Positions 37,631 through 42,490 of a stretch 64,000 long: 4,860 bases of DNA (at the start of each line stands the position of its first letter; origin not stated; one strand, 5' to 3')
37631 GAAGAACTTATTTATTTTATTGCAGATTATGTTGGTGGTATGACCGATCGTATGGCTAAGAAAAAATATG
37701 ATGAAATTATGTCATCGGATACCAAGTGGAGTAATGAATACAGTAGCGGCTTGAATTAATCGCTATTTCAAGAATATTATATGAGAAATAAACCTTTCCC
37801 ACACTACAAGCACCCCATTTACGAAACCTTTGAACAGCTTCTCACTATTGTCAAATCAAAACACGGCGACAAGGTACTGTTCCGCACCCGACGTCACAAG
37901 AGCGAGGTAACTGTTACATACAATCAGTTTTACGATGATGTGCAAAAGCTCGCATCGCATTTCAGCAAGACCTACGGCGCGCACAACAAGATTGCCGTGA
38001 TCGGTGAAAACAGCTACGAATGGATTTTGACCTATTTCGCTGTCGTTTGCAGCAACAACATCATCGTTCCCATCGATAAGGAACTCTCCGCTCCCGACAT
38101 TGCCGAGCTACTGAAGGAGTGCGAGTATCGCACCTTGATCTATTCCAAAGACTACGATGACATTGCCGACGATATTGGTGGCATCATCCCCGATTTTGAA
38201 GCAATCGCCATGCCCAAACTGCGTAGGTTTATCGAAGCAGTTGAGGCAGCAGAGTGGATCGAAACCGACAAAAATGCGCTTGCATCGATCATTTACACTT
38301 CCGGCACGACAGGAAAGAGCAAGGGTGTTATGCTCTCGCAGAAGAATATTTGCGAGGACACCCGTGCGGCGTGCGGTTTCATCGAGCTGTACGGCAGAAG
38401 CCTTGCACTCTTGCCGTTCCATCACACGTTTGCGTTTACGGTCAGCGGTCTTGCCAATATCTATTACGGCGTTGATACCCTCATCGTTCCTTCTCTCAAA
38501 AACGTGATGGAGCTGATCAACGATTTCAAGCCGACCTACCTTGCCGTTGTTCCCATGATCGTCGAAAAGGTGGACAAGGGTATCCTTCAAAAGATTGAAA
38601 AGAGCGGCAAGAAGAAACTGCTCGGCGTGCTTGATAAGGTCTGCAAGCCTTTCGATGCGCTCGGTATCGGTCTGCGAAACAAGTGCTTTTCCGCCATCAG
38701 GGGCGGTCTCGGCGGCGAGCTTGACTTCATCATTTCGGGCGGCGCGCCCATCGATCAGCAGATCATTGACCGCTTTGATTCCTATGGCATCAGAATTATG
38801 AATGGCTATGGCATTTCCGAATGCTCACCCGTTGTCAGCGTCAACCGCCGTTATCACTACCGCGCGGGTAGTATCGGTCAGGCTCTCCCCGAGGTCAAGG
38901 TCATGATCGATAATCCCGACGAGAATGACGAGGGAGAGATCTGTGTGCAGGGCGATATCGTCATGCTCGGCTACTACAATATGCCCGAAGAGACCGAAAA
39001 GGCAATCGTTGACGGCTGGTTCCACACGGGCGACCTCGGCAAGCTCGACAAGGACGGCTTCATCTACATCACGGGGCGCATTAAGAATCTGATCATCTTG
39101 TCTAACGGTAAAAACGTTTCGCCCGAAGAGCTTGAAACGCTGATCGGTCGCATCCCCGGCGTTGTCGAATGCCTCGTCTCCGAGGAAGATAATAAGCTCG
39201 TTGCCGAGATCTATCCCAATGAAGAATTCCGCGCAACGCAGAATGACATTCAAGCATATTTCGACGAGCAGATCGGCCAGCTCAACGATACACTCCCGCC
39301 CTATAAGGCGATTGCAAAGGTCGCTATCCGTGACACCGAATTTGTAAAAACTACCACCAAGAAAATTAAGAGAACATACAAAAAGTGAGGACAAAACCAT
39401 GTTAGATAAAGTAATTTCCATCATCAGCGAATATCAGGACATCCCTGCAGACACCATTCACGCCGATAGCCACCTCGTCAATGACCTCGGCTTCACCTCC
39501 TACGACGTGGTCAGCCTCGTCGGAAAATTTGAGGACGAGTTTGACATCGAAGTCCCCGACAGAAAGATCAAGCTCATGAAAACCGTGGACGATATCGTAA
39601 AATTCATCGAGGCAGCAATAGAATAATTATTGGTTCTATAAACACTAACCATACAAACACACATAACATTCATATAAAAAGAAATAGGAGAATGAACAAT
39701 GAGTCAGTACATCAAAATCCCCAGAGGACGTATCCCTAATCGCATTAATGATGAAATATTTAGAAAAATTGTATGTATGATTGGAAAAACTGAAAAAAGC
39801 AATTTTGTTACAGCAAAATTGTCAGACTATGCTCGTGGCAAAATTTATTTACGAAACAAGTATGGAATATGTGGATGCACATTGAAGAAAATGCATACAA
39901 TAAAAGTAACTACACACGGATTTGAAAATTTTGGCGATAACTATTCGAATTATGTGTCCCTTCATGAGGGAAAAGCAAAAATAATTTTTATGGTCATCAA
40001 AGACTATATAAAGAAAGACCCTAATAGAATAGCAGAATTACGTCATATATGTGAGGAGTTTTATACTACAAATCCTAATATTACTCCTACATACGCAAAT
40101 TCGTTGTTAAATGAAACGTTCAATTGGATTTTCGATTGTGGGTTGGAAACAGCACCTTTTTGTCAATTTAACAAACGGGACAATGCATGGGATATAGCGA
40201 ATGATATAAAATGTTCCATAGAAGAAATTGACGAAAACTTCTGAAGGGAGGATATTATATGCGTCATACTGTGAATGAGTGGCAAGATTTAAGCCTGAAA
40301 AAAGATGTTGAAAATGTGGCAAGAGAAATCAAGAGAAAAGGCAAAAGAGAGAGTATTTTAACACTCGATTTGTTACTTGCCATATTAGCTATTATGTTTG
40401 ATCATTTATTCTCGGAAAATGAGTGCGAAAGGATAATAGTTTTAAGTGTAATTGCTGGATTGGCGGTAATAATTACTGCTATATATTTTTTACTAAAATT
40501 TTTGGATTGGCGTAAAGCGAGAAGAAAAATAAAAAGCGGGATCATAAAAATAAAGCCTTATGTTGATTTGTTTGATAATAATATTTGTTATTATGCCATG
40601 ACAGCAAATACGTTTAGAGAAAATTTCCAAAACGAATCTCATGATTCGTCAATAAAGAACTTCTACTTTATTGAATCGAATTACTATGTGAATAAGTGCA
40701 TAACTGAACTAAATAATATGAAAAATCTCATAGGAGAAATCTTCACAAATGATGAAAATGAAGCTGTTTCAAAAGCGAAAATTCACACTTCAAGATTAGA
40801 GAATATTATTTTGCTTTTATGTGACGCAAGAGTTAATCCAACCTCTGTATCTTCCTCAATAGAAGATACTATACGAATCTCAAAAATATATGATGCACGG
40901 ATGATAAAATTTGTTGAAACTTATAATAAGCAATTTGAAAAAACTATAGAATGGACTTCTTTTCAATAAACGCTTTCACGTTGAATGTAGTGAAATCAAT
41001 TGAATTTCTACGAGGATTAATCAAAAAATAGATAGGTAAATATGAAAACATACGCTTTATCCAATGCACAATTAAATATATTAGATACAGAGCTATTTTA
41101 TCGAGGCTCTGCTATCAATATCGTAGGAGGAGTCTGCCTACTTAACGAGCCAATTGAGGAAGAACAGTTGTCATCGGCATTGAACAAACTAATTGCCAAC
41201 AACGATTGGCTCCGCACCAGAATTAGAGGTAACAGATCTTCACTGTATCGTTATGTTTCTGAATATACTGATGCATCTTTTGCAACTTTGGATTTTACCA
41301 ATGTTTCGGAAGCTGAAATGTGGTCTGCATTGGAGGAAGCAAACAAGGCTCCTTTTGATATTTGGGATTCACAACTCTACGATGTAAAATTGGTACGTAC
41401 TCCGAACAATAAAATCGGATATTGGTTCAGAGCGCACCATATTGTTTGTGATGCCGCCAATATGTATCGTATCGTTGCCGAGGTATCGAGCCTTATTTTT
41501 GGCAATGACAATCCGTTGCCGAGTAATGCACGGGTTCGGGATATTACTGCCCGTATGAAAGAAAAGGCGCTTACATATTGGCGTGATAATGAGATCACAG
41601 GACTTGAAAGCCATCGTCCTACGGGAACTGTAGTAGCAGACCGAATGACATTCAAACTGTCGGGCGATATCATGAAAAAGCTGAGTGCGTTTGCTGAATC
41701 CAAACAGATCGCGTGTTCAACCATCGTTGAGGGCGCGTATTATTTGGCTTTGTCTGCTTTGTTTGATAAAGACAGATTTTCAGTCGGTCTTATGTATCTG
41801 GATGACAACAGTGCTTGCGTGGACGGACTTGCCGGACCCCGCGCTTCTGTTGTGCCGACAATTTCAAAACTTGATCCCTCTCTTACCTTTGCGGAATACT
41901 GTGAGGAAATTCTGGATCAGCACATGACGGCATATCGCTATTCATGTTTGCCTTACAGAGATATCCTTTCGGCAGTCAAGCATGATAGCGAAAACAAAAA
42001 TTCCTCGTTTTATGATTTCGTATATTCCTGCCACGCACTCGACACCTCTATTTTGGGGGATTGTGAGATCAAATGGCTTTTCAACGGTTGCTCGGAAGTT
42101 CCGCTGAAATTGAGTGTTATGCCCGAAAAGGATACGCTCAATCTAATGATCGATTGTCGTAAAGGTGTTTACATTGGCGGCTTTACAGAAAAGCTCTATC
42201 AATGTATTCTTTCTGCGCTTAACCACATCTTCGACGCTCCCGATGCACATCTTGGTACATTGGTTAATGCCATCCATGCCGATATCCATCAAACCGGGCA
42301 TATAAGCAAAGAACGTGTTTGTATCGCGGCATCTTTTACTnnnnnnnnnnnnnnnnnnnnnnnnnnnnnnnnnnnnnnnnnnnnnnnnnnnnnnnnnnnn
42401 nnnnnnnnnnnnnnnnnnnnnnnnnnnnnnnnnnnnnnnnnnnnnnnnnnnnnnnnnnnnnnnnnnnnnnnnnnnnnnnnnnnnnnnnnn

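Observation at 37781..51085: Island-borne operon: acyl ligase + ACP + C-FkbH-T-C-A-T-R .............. + SDR + Alr + PPTase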

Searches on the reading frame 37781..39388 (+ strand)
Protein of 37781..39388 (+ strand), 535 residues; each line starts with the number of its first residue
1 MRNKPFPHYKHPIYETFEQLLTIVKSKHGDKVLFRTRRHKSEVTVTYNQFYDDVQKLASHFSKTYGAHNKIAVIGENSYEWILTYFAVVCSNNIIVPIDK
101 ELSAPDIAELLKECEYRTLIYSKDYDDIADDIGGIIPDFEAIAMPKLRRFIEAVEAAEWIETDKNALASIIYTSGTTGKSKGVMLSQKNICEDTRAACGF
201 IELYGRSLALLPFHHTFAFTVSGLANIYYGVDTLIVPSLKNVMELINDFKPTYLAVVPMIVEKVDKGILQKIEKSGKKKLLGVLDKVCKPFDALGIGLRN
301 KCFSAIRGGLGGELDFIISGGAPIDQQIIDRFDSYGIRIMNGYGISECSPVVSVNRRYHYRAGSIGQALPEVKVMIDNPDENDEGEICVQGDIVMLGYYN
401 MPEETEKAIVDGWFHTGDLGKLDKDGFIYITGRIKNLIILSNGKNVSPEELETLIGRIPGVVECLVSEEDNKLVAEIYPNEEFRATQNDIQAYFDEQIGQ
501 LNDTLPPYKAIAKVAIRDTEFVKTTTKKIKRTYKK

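Call 3: search_protein_families(library=pfam, proteins=[window:37781-39388:+], max_evalue=0.01)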
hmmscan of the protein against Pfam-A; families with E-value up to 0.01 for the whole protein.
window:37781-39388:+ (535 aa): 2 families
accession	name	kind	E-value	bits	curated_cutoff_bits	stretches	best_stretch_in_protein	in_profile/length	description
PF00501.34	AMP-binding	-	3e-61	207.8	29.9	1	27-399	7-384/384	AMP-binding enzyme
PF23562.2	AMP-binding_C_3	-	0.00024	21.9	20.8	1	436-532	2-98/124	AMP-binding enzyme C-terminal domain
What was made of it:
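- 37781..39388 (+): ANL-superfamily acyl ligase (535 aa). It probably loads an acyl group onto the adjacent ACP. Pfam AMP-binding E=3e-61 (call 3).
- Checked: Acyl ligase 37781-39388: Pfam AMP-binding, E=3e-61 (call 3).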

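Call 5: search_protein_families(library=ncbifam, proteins=[window:37781-39388:+], max_evalue=0.001)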
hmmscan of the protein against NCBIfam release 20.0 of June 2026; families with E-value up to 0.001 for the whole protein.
window:37781-39388:+ (535 aa): 101 families (the best 25 are shown)
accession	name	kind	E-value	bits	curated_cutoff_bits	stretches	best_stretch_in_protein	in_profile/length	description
NF004837.0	PRK06187.1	subfamily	2.9e-81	273.3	476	2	314-531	288-515/531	long-chain-fatty-acid--CoA ligase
TIGR01923.1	menE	equivalog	5.7e-56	190.2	330.15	2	316-499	228-415/442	o-succinylbenzoate--CoA ligase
NF005307.0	PRK06839.1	equivalog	3.5e-55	187.6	748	2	316-477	268-435/496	o-succinylbenzoate--CoA ligase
NF002966.0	PRK03640.1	equivalog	1e-54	186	556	2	316-532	258-474/483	o-succinylbenzoate--CoA ligase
NF052269.1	Staph_lig_FadD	equivalog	9.4e-53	179.3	650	2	313-529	266-484/499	long-chain-fatty-acid--CoA ligase FadD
NF005702.0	PRK07514.1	subfamily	1.7e-50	171.9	558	2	314-466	272-431/506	malonyl-CoA synthase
NF004114.0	PRK05605.1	equivalog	1.8e-49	168.6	766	2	317-498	343-537/575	long-chain-fatty-acid--CoA ligase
NF006182.0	PRK08316.1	subfamily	3.8e-47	161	663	2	336-531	312-511/523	fatty acyl-CoA synthetase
NF005714.0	PRK07529.1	subfamily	2.5e-46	158.3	632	2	314-462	340-502/640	acyl-CoA synthetase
NF005801.1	PRK07656.1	equivalog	1.1e-45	156.2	657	2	314-468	281-436/500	FadD3 family acyl-CoA ligase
NF009233.0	PRK12583.1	subfamily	1.7e-44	152.2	832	3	321-499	326-519/558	fatty acid CoA ligase family protein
NF006523.0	PRK08974.1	equivalog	1.9e-44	151.8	884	2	313-531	326-546/561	long-chain-fatty-acid--CoA ligase FadD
NF006181.0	PRK08314.1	subfamily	5.7e-44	150.3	705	3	314-476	321-494/563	long-chain-fatty-acid--CoA ligase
NF006572.0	PRK09088.1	equivalog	1.5e-43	149.2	696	2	313-477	258-430/491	acyl-CoA synthetase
NF005463.0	PRK07059.1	subfamily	4.5e-43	147.5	869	2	314-531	329-549/557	long-chain-fatty-acid--CoA ligase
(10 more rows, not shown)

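Call 51: find_encoding_contigs(protein=window:37781-39388:+, flank=10000, max_places=4)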
Protein window:37781-39388:+ (535 aa): no gene with exactly this product is on record in the collection.

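Call 53: search_solved_structures(query=window:37781-39388:+, max_evalue=1e-30)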
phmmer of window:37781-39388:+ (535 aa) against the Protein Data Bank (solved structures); distinct sequences matched with E-value up to 1e-30: 8.
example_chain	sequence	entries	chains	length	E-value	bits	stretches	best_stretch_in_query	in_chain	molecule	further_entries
3r44_A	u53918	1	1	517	1.6e-38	135.4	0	315-491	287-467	fatty acyl CoA synthetase FADD13 (FATTY-ACYL-CoA SYNTHETASE)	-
8wev_A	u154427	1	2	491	3.5e-32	114.5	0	314-466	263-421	Feruloyl-CoA Synthetase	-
8weu_A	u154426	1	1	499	3.8e-32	114.4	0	314-466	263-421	Fatty-acyl-CoA synthase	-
4gxr_A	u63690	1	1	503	4.9e-32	114.1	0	312-466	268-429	Malonyl CoA synthetase, Benzoate-CoA ligase Chimeric protein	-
4fuq_A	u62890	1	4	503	6.1e-32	113.7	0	312-466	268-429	Malonyl CoA synthetase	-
4gxq_A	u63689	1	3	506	6.4e-32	113.7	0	312-466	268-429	Malonyl CoA synthetase, Benzoate-CoA ligase Chimeric protein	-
4fut_A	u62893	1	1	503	6.8e-32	113.6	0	312-466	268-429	Malonyl CoA synthetase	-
3a9u_A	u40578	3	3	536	2.3e-31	111.9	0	314-498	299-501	4-coumarate--CoA ligase | 4-coumarate:CoA ligase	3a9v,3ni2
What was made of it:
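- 37781..39388 (+): The best NCBIfam and PDB matches are fatty-acyl/4-coumarate/malonyl-CoA ligase types such as FadD13 (calls 5, 53).
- On Vioprolide/corramycin-type lipo-glycerate starter: No solved match at E<=1e-30 carries a FAAL name (calls 5, 53).
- Closest known: Vioprolide / corramycin starter modules. Different: The ligase looks like a CoA-ligase type, not a FAAL (call 53).
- The ligase is closer to CoA ligases than to bona fide FAALs (calls 5, 53).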

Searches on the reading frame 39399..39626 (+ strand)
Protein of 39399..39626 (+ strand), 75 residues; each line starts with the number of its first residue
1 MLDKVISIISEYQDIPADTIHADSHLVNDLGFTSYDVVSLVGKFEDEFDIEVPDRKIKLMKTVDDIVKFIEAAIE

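Call 3: search_protein_families(library=pfam, proteins=[window:39399-39626:+], max_evalue=0.01)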
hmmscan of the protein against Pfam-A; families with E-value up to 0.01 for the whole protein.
window:39399-39626:+ (75 aa): 1 family
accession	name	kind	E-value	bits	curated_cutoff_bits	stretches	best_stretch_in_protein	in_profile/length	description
PF00550.31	PP-binding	-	9.4e-11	42.2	20.8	1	3-70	1-67/67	Phosphopantetheine attachment site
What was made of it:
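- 39399..39626 (+): Stand-alone acyl carrier protein (75 aa). PP-binding E=9e-11 (call 3).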

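Call 5: search_protein_families(library=ncbifam, proteins=[window:39399-39626:+], max_evalue=0.001)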
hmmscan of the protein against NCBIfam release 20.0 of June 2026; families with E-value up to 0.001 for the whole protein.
window:39399-39626:+ (75 aa): 14 families
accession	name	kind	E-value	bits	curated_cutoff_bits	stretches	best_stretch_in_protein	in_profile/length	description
NF002148.0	PRK00982.1-2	subfamily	7.1e-18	64.2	71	1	2-72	6-76/79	acyl carrier protein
TIGR00517.1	acyl_carrier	equivalog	5.8e-17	61.3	70.45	1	2-72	5-75/77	acyl carrier protein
NF002151.0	PRK00982.1-5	equivalog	2.8e-15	56.2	92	1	2-73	5-76/78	acyl carrier protein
NF002150.0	PRK00982.1-4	subfamily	2.7e-14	53.2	66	1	2-72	7-77/80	acyl carrier protein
NF002149.0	PRK00982.1-3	equivalog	4.2e-13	49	106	1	3-72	6-75/78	acyl carrier protein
NF002147.0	PRK00982.1-1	equivalog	1.5e-12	47.2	84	1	3-73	10-80/83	acyl carrier protein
NF009104.0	PRK12449.1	equivalog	4.8e-11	42.5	70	1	2-71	7-76/80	acyl carrier protein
NF040636.1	AcpM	exception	6.7e-10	38.9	146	1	4-71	9-76/93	meromycolate extension acyl carrier protein AcpM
NF005079.0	PRK06508.1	equivalog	2.4e-09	37.5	83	1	2-56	5-59/93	acyl carrier protein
NF006031.0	PRK08172.1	equivalog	4.4e-08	33.7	76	1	7-73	11-77/82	acyl carrier protein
NF003757.0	PRK05350.1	equivalog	3e-07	30.5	65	1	2-73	8-79/83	acyl carrier protein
NF005480.0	PRK07081.1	equivalog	1e-06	28.6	72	1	14-70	16-73/83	acyl carrier protein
NF058660.1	cispen_ACP_AmcB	equivalog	5.4e-06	26.5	80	1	12-72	15-77/80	cispentacin biosynthesis acyl carrier protein AmcB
NF005798.0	PRK07639.1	equivalog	0.00064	20.1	100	1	3-72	8-80/91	petrobactin biosynthesis protein AsbD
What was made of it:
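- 39399..39626 (+): NCBIfam acyl carrier protein models at 61-64 bits (call 5).
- Checked: ACP 39399-39626: PP-binding, E=9e-11 (call 3); NCBIfam acyl carrier protein (call 5).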

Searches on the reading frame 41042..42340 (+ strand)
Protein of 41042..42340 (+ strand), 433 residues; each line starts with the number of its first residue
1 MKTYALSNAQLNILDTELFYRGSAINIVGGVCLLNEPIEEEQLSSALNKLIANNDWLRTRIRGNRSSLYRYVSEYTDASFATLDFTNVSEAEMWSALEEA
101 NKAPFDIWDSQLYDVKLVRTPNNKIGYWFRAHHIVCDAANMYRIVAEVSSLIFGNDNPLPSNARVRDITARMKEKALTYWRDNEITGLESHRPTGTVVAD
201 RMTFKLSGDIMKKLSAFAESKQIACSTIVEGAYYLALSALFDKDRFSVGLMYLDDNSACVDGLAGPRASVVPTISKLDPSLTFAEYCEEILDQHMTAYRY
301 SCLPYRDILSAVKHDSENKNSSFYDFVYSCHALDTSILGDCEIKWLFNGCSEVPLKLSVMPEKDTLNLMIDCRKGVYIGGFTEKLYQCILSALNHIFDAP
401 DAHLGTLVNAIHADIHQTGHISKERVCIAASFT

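Call 54: search_solved_structures(query=window:41042-42340:+, max_evalue=0.001)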
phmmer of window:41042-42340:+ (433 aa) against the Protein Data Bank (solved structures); distinct sequences matched with E-value up to 0.001: 8.
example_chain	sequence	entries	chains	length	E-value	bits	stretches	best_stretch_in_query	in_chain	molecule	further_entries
6mfw_A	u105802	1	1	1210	5.5e-08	35.4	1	34-380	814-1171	Linear gramicidin synthase subunit A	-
6mfx_A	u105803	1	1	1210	5.6e-08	35.4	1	34-380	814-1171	Linear gramicidin synthase subunit A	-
6mfy_A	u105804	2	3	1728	1e-07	34.5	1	34-380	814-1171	Linear gramicidin synthase subunit A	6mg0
6mfz_A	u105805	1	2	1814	1.1e-07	34.4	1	34-380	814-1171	Linear gramicidin synthase subunit A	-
9be3_A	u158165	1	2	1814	1.1e-07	34.4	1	34-380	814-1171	Linear gramicidin synthase subunit A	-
9be4_A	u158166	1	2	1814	1.1e-07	34.4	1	34-380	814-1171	Linear gramicidin synthase subunit A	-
9meh_A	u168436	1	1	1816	1.1e-07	34.4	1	34-380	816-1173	Linear gramicidin synthase subunit A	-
2jgp_A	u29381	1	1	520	1.3e-06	30.9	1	4-344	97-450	TYROCIDINE SYNTHETASE 3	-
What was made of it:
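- C1 is divergent (only 35 bits to solved C domains, call 54).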

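Call 62: search_protein_families(library=pfam, proteins=[window:41042-42340:+], max_evalue=0.01)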
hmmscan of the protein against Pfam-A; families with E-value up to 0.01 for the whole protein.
window:41042-42340:+ (433 aa): 1 family
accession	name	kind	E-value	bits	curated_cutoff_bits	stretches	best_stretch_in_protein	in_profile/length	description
PF00668.25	Condensation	-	1.6e-32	113.3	30.6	1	2-407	3-444/456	Condensation domain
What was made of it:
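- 41042..42286 (+): C1: N-terminal condensation domain (aa 1-415), HHIVCDA at aa 132. Inferred to esterify the glyceryl unit with the acyl-ACP. Condensation E=1.6e-32, full length (call 62).
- Checked: C1, aa 1-415: Condensation, E=1.6e-32 when scanned alone (call 62).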
